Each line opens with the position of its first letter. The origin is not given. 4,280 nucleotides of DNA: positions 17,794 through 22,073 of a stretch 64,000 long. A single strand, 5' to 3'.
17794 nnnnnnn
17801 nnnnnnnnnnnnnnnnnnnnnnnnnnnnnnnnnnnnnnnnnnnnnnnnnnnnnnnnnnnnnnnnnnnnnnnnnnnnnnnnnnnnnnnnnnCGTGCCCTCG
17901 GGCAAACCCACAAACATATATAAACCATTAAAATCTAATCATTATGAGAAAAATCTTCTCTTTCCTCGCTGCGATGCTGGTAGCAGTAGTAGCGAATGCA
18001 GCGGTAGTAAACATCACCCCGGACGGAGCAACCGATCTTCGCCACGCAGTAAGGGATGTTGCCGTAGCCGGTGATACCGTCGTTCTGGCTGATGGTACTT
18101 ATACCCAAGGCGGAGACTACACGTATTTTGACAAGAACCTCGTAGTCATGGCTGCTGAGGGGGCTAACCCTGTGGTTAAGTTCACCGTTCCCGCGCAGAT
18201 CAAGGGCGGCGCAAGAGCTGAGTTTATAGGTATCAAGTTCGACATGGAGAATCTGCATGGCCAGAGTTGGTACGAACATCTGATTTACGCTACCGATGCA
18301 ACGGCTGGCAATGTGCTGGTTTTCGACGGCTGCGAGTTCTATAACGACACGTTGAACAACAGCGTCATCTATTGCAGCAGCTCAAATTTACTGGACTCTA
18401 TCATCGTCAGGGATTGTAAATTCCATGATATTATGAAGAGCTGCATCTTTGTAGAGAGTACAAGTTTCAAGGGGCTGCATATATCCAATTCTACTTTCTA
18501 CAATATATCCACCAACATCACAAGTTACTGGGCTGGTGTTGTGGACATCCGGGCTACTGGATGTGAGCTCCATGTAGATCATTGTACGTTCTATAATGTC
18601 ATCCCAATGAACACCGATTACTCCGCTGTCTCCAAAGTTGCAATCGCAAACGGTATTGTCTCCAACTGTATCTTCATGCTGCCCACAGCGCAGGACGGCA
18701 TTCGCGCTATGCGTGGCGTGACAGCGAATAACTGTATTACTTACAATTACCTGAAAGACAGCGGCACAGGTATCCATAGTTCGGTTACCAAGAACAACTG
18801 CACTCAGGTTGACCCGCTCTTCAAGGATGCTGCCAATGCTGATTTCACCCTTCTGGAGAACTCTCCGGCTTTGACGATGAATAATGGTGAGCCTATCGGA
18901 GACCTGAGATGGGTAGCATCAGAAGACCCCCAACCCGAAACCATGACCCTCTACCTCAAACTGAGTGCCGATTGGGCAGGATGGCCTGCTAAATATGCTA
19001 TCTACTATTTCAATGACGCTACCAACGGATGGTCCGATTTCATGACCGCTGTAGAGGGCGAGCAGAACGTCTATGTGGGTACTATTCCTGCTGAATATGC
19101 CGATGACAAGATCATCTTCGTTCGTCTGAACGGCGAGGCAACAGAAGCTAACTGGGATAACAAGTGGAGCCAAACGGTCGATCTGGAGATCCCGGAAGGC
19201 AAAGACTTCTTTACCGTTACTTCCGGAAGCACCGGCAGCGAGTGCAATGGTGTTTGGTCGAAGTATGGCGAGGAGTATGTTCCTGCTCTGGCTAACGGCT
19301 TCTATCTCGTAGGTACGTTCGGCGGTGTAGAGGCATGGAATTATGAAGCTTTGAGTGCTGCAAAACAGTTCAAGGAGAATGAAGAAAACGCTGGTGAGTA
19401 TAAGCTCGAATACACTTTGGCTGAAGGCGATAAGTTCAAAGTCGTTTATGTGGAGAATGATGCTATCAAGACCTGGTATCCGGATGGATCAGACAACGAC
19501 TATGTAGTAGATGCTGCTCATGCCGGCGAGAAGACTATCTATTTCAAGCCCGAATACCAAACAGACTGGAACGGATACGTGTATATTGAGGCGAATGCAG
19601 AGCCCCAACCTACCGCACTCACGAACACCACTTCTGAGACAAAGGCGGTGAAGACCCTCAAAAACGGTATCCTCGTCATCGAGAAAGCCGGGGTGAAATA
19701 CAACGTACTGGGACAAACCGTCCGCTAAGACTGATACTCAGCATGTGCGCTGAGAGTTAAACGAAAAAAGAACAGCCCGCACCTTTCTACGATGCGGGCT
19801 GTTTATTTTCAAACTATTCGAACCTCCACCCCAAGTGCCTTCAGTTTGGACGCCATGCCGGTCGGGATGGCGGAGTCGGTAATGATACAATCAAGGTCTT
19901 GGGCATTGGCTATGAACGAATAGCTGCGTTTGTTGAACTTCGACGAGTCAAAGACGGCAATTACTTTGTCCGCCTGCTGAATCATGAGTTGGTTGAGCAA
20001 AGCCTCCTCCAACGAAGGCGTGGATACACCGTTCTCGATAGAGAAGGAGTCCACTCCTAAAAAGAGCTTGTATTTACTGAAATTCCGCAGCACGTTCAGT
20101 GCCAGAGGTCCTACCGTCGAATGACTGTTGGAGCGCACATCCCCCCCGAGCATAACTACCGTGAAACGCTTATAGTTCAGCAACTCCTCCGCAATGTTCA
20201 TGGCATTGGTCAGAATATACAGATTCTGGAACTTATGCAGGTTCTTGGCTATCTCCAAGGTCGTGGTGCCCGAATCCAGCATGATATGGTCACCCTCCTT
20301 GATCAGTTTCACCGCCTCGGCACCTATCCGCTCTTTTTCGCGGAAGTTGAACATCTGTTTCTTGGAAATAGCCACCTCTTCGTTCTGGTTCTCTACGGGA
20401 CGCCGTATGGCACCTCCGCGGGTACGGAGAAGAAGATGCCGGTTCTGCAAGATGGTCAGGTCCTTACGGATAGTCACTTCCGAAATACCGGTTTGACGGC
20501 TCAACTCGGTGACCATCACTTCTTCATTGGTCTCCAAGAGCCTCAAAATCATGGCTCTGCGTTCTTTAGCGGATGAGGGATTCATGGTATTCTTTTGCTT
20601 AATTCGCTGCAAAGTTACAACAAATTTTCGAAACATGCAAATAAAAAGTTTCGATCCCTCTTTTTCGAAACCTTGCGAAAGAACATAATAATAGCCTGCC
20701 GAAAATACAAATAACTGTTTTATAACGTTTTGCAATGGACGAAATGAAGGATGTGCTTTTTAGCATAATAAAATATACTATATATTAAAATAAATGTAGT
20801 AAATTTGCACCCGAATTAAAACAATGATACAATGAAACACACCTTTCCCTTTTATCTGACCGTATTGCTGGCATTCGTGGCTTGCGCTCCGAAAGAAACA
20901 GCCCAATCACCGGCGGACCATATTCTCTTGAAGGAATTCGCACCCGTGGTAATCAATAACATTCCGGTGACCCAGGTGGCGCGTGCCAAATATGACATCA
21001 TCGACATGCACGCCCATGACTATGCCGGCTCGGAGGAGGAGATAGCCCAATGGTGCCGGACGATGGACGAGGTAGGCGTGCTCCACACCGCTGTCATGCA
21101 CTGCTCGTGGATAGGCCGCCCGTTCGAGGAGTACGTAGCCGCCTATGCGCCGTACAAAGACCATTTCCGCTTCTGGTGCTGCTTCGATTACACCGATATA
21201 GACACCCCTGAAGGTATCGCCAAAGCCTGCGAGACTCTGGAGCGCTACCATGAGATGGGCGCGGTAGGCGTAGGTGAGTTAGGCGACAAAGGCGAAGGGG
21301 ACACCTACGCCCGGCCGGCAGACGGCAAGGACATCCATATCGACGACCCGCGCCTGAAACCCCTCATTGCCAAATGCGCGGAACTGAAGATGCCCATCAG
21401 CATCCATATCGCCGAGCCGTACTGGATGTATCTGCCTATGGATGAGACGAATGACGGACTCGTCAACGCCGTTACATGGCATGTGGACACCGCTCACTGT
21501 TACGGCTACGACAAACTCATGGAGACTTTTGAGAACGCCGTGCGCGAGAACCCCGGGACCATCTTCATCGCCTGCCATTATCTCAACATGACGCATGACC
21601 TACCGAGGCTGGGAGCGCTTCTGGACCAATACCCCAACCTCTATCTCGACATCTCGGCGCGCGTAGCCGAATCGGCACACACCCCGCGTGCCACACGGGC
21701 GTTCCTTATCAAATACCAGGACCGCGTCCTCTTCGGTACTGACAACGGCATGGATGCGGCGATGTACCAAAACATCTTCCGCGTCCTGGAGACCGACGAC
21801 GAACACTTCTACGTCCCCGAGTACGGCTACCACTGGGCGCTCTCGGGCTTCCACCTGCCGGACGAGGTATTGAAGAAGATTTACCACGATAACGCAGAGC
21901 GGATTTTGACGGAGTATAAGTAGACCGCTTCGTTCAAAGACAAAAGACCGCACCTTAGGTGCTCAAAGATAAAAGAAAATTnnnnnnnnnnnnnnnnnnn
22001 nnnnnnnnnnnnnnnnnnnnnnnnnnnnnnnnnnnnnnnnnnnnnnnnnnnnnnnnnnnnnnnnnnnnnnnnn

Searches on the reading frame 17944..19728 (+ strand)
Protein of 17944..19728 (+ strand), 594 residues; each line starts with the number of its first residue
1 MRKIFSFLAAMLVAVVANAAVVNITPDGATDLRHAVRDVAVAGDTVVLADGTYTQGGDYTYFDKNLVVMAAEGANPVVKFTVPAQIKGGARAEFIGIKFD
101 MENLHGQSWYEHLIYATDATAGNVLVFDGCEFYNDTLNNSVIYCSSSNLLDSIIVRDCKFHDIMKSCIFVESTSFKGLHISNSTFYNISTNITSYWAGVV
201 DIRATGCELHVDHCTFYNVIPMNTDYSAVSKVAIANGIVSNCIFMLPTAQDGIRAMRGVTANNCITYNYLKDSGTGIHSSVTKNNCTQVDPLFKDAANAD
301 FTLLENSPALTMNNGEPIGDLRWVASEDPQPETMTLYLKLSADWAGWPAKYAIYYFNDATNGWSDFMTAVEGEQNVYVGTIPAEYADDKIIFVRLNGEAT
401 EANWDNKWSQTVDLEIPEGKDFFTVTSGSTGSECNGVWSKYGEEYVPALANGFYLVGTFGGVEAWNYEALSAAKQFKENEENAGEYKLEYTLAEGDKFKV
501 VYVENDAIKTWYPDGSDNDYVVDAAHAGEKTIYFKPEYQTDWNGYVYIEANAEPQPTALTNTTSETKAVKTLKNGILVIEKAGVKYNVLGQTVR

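Call 7: search_protein_families(library=pfam, proteins=[window:17944-19728:+], max_evalue=0.001)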
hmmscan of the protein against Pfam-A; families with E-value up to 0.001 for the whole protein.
window:17944-19728:+ (594 aa): 1 family
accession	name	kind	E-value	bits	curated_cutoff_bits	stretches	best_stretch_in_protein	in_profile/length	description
PF17161.10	DUF5123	-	1.4e-11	46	35.1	1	211-323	3-113/113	Domain of unknown function (DUF5123)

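Call 19: search_protein_families(library=pfam, proteins=[window:17944-19728:+], max_evalue=0.1)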
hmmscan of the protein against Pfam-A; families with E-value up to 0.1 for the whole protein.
window:17944-19728:+ (594 aa): 2 families
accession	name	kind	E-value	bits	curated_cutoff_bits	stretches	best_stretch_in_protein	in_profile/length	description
PF17161.10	DUF5123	-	1.4e-11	46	35.1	1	211-323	3-113/113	Domain of unknown function (DUF5123)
PF13576.12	Pentapeptide_3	-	0.017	15.7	27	0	125-162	10-46/48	Pentapeptide repeats (9 copies)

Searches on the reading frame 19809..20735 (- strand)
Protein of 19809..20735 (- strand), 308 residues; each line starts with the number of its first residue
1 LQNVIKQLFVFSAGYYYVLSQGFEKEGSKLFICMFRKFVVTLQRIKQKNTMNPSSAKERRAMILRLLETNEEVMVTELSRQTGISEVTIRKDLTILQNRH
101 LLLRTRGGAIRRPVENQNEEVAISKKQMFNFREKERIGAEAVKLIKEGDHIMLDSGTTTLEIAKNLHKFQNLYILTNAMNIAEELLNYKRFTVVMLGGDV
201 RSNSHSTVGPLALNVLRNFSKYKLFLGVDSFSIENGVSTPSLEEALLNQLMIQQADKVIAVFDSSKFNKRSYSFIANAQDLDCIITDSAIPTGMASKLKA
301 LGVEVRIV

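Call 7: search_protein_families(library=pfam, proteins=[window:19809-20735:-], max_evalue=0.001)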
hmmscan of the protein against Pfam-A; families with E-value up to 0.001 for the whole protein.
window:19809-20735:- (308 aa): 4 families
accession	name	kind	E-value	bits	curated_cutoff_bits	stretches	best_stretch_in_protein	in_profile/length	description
PF00455.28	DeoRC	-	1.6e-50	171.7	31.8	1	131-288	3-160/160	DeoR C terminal sensor domain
PF08220.18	HTH_DeoR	-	1.2e-11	44.6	21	1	59-110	1-52/57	DeoR-like helix-turn-helix domain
PF08279.18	HTH_11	-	8.6e-06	26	25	1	59-98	1-41/55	HTH domain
PF08280.17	HTH_Mga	-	0.00013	22.3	23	1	64-97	11-44/59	M protein trans-acting positive regulator (MGA) HTH domain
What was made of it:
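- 19809..20735 (-): DeoR-family regulator, AgaR-like. Pfam (call 7).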

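Call 22: search_protein_families(library=ncbifam, proteins=[window:19809-20735:-], max_evalue=0.001)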
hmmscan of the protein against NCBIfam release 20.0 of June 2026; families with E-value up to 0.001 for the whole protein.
window:19809-20735:- (308 aa): 11 families
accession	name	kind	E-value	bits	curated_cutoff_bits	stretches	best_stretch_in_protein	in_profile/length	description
NF040755.1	AgaR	equivalog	3.5e-74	249.2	260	1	55-308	3-256/256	transcriptional repressor AgaR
NF007316.0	PRK09802.1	equivalog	1.2e-62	211.5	351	1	55-308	14-267/269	DeoR family transcriptional regulator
NF041397.1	TranRegGlpR_Halo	equivalog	4.4e-56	190.3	300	1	57-306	4-250/253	HTH-type transcriptional regulator GlpR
NF007753.1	PRK10434.1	equivalog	6.5e-56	189.7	350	1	56-308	3-253/253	glucitol operon DNA-binding transcriptional repressor SrlR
NF040890.1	trans_reg_YgbI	equivalog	6.4e-40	137.2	400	1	58-306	5-250/253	DNA-binding transcriptional repressor YgbI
NF040887.2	trans_reg_YciT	exception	5e-34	118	450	1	58-308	3-246/246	DNA-binding transcriptional regulator YciT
NF010034.0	PRK13509.1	equivalog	2.5e-31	108.9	244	1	57-308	4-251/251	HTH-type transcriptional regulator UlaR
NF008154.0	PRK10906.1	equivalog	1.5e-27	96.5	331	1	58-303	5-247/252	DeoR/GlpR family transcriptional regulator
NF007720.0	PRK10411.1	equivalog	1.7e-21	76.7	259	1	57-289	3-234/243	L-fucose operon activator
NF007961.0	PRK10681.1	equivalog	7.4e-21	74.7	244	1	58-290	7-235/252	DNA-binding transcriptional repressor DeoR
NF033788.1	HTH_metalloreg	subfamily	3.9e-06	26.6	55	1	56-109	9-62/77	metalloregulator ArsR/SmtB family transcription factor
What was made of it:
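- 19809..20735 (-): NCBIfam AgaR 249 bits (cut-off 260) (call 22).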

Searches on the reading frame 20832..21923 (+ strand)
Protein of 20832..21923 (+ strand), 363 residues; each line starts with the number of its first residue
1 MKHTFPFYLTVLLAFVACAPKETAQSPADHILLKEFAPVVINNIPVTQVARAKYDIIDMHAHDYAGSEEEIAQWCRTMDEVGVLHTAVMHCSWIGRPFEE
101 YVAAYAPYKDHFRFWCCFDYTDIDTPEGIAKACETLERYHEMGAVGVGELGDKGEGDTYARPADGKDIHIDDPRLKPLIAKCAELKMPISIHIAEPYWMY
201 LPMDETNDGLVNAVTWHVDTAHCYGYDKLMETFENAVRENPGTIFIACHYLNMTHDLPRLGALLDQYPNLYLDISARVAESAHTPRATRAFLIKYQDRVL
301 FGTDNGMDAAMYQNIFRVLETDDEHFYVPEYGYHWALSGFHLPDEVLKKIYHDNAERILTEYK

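Call 7: search_protein_families(library=pfam, proteins=[window:20832-21923:+], max_evalue=0.001)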
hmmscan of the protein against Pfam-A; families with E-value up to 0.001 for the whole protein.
window:20832-21923:+ (363 aa): 1 family
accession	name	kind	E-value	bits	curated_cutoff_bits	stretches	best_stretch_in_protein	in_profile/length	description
PF04909.20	Amidohydro_2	-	2.9e-19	70.4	26.4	1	95-359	63-287/289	Amidohydrolase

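Call 22: search_protein_families(library=ncbifam, proteins=[window:20832-21923:+], max_evalue=0.001)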
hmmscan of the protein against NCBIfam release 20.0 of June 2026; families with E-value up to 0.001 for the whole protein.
window:20832-21923:+ (363 aa): 0 families

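Call 85: search_solved_structures(query=window:20832-21923:+, max_evalue=0.01)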
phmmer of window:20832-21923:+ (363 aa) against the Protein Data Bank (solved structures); distinct sequences matched with E-value up to 0.01: 0.
